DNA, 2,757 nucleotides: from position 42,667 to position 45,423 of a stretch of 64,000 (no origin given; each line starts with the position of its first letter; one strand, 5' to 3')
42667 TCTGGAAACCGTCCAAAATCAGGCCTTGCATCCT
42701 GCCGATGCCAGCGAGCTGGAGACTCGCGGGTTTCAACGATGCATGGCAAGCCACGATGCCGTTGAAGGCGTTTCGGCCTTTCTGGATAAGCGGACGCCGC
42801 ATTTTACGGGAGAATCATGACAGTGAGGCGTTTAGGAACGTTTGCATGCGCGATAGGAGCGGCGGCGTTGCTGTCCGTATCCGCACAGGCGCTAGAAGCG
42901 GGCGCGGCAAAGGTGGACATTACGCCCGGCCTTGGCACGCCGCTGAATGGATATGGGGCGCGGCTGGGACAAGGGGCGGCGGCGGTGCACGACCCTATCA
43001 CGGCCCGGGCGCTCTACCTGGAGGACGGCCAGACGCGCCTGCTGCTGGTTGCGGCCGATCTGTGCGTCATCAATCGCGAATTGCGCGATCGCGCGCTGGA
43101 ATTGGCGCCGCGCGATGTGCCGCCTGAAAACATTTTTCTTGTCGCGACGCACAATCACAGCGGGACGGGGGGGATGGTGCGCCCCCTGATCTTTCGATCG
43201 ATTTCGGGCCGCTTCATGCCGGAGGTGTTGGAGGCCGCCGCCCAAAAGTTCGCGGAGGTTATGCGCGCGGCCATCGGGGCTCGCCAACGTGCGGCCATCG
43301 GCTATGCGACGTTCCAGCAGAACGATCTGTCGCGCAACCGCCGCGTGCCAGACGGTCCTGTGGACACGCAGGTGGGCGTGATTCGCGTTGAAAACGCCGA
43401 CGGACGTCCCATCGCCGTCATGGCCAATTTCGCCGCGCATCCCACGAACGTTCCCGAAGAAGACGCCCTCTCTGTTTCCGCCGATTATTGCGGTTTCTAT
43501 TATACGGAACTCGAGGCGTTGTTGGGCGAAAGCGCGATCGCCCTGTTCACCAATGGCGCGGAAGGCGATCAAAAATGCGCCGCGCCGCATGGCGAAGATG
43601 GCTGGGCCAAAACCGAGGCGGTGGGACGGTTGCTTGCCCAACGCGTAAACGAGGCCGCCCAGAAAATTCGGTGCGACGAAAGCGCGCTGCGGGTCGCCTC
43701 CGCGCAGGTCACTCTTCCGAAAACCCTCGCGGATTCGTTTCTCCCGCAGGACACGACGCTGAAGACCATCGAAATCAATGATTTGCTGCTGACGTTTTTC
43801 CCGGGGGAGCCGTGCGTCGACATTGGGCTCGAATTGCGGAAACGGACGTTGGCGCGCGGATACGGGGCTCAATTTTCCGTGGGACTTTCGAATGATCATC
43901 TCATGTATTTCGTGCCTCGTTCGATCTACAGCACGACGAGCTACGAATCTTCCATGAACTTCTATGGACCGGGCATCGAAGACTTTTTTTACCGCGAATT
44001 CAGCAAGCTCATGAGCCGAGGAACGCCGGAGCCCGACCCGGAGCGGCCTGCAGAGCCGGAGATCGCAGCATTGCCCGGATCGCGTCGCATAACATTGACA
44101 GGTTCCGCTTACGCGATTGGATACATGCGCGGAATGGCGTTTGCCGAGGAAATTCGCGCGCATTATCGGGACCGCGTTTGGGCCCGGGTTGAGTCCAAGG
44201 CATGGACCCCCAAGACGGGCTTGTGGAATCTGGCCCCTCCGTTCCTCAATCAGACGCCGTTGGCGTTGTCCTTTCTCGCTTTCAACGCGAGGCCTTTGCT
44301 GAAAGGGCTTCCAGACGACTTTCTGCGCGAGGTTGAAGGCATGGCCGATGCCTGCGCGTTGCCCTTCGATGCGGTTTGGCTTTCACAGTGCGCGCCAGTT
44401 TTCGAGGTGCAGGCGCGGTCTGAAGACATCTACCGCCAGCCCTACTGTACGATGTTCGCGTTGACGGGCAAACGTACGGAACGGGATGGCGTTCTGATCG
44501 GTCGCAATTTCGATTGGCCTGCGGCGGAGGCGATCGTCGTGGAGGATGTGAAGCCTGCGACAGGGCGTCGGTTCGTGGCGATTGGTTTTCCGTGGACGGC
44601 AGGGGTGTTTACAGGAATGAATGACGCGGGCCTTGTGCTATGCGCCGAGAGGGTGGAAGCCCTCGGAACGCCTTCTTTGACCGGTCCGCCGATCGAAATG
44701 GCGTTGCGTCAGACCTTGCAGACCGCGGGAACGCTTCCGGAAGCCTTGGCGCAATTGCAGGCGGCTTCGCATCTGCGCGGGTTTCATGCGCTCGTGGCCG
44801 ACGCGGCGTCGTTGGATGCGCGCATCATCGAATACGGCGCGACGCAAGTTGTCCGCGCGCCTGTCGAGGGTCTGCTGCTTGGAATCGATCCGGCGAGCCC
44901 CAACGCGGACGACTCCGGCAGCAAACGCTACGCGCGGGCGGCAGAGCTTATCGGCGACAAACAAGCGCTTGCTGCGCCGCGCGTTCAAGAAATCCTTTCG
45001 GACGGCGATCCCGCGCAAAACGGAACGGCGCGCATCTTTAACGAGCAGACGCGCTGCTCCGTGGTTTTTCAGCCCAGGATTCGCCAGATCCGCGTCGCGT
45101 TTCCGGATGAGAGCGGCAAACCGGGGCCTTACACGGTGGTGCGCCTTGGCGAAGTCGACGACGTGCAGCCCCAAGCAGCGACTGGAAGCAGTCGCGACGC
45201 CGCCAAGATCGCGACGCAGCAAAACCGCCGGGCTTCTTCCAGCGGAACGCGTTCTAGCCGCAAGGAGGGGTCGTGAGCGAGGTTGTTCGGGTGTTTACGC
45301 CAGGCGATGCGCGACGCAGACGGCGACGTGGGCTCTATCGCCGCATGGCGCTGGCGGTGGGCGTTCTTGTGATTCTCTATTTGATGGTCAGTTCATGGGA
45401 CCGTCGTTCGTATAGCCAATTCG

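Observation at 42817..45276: Single secreted polypeptide combining a neutral-ceramidase-like domain with an acid-ceramidase/NAAA-like Ntn-hydrolase domain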

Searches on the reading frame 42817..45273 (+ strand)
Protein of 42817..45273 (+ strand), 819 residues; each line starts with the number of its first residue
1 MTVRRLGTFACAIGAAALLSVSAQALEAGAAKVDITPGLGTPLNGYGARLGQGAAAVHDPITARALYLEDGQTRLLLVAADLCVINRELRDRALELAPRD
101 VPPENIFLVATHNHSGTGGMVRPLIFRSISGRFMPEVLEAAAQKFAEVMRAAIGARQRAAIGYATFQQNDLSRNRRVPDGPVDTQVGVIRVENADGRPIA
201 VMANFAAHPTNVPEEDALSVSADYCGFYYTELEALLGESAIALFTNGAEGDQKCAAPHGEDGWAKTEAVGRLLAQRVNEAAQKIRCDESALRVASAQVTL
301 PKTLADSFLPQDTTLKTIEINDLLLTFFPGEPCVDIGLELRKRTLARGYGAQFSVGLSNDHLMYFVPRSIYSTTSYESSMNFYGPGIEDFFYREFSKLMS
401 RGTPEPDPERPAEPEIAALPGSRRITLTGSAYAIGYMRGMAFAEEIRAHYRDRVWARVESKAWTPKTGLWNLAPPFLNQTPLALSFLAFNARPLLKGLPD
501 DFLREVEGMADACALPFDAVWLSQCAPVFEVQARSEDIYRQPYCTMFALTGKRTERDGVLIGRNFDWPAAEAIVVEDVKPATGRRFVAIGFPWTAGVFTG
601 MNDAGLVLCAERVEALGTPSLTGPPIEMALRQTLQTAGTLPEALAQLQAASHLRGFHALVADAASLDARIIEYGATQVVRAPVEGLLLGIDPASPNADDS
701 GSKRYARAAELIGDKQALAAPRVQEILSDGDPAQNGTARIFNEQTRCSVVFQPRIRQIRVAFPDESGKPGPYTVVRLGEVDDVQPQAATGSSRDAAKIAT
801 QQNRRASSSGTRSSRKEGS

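Call 3: search_protein_families(library=pfam, proteins=[window:42817-45273:+], max_evalue=1)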
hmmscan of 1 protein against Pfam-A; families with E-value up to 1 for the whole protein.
window:42817-45273:+ (819 aa): 2 families
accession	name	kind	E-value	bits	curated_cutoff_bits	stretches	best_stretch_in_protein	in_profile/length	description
PF04734.18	Ceramidase_alk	-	2e-19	70.1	32.1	2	28-235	3-229/509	Neutral/alkaline non-lysosomal ceramidase, N-terminal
PF03417.21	AAT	-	1.1e-07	32.2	23.2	1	555-678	3-124/225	Acyl-coenzyme A:6-aminopenicillanic acid acyl-transferase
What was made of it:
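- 44446..45153 (+): C45 Cys-Ntn beta chain, aa 544-779. Nucleophile Cys544 (44446-44448), with R563 (44503), D566 (44512), N602 (44620) and R704 (44926). PF03417 at 1.1e-7 (call 3).
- On Neutral/alkaline ceramidase superfamily (Pfam PF04734 catalytic domain): 70.1 bits against 32.1 (call 3).
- On Bona fide neutral ceramidase (NCBIfam NF041649 equivalog; EC 3.5.1.23): No second ceramidase domain is found; a C45 module follows instead (call 3).
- On Peptidase family C45 (IAT/AAT-type Cys-Ntn; PF03417, NF040521): PF03417 scores 32.2 bits against 23.2 (call 3).
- Checked: PF03417: 32.2 bits against 23.2 (call 3).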

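Call 4: search_protein_families(library=ncbifam, proteins=[window:42817-45273:+], max_evalue=1)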
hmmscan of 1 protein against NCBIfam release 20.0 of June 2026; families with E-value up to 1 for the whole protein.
window:42817-45273:+ (819 aa): 2 families
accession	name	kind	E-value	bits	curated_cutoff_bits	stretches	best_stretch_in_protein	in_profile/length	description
NF040521.1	C45_proenzyme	subfamily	1.3e-36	126.6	85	1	428-756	1-311/313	C45 family autoproteolytic acyltransferase/hydrolase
NF041649.1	ceramidase_neut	equivalog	6.1e-13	47.9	1200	2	43-228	19-221/636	neutral ceramidase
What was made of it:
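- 44032..44445 (+): Linker plus C45 pro/alpha segment, aa 406-543, mainly helical. It ends at the predicted self-cleavage junction Y543|C544. The NF040521 profile starts at aa 428 (call 4).
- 44446..45153 (+): NF040521 at 1.3e-36 (call 4).
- On Bona fide neutral ceramidase (NCBIfam NF041649 equivalog; EC 3.5.1.23): 47.9 bits (call 4).
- On Peptidase family C45 (IAT/AAT-type Cys-Ntn; PF03417, NF040521): NF040521 scores 126.6 bits against 85, covering profile positions 1-311 of 313 (call 4).
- Closest known: Neutral ceramidase. Different: It scores 47.9 bits against the 1200-bit equivalog cut-off (call 4).
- Closest known: Acyl-CoA:isopenicillin N acyltransferase. Same: The whole C45 proenzyme profile is covered (call 4).
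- Checked: NF040521 C45_proenzyme: 126.6 bits against 85, covering profile positions 1-311 of 313 (call 4).
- The N-domain is a trimmed version of the ceramidase catalytic domain, far below the equivalog cut-off (call 4), so its pocket may differ. The NCBIfam family name covers 'acyltransferase/hydrolase' (call 4).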

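Call 5: search_solved_structures(query=window:42817-45273:+, max_evalue=1, show_alignments=3)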
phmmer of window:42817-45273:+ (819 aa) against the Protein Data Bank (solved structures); distinct sequences matched with E-value up to 1: 3.
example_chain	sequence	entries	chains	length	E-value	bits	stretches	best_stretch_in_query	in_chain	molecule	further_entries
2zws_A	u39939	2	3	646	1.9e-08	36.2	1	29-227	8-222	Neutral ceramidase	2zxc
4wgk_A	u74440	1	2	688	4.6e-06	28.3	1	29-227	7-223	Neutral ceramidase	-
6rfm_A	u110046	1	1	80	0.66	11.3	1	12-58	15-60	Bifunctional hemolysin/adenylate cyclase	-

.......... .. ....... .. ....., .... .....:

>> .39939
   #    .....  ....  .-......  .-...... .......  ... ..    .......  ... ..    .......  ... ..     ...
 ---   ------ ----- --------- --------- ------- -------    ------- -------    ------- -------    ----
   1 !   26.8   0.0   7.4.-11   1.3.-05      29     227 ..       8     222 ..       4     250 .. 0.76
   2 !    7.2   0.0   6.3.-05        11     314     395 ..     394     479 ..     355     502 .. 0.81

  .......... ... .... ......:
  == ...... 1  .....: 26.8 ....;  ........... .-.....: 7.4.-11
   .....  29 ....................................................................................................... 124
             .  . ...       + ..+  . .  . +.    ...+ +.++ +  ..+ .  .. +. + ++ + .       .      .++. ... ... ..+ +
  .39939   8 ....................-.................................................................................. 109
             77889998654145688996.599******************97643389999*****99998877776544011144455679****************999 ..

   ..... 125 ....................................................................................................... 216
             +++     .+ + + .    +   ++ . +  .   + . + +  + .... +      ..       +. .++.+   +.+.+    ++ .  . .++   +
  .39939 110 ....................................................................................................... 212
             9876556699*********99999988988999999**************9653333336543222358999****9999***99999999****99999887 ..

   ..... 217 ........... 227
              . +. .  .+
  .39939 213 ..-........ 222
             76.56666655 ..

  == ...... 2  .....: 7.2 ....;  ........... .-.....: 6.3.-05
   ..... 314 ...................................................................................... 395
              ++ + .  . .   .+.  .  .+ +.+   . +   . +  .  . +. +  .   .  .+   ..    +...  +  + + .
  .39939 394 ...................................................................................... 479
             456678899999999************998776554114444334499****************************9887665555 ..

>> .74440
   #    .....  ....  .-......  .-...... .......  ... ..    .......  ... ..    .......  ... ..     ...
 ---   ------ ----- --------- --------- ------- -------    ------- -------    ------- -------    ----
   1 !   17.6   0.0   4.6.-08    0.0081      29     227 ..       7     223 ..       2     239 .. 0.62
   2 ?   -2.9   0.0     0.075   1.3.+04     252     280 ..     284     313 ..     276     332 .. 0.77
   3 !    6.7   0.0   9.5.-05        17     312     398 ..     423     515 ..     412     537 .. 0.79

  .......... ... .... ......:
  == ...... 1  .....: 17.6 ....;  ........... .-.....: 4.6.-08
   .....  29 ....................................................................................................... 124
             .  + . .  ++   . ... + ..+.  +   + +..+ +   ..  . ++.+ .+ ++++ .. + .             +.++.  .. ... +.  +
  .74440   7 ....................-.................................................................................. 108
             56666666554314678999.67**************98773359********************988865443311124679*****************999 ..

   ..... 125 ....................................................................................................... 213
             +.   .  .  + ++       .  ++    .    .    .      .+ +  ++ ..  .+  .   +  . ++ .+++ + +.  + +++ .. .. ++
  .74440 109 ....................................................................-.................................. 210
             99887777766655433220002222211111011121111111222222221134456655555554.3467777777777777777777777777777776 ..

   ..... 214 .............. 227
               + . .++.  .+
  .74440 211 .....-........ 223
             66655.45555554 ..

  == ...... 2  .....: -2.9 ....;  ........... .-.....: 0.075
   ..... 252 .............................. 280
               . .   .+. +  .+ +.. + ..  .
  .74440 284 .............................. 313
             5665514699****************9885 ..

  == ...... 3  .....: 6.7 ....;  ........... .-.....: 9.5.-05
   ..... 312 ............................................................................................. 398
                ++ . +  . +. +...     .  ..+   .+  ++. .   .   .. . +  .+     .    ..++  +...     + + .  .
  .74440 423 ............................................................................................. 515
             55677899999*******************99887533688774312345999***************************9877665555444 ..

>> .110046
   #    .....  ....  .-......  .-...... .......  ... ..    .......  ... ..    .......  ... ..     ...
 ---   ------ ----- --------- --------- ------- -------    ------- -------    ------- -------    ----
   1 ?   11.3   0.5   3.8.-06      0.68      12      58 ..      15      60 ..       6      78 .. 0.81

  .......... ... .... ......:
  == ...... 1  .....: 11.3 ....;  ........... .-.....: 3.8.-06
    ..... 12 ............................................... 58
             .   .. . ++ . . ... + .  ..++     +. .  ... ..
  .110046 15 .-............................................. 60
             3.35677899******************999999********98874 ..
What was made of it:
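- Closest known: Neutral ceramidase. Different: The segment aligned to 2zws residues 223-393 is about 85 residues shorter (call 5).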
